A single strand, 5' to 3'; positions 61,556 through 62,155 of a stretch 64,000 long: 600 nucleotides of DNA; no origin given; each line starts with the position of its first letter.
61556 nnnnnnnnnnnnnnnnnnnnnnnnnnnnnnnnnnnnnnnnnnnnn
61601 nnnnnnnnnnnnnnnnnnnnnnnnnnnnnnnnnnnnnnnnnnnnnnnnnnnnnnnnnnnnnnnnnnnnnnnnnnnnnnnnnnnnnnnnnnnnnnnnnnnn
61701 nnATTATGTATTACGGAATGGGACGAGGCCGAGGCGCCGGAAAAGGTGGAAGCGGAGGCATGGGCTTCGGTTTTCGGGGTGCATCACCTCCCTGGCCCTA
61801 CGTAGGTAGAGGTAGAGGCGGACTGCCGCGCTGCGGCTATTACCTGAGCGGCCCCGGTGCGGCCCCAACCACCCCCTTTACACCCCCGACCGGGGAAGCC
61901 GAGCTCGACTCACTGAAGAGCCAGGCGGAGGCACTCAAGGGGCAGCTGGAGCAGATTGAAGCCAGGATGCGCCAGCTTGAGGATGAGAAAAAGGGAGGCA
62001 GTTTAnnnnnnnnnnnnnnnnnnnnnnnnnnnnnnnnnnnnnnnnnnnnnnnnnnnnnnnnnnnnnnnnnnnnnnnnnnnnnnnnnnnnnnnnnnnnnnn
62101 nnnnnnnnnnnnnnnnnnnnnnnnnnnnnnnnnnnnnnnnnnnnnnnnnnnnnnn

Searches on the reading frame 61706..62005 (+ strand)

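Call 71: search_protein_families(library=pfam, proteins=[window:61706-62005:+], max_evalue=0.00001)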
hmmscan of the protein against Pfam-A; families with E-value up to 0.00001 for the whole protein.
window:61706-62005:+ (100 aa): 1 family
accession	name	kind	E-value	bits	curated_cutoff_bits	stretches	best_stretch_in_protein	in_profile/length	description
PF17253.7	DUF5320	-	1.1e-08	36.6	27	1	4-91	13-99/99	Family of unknown function (DUF5320)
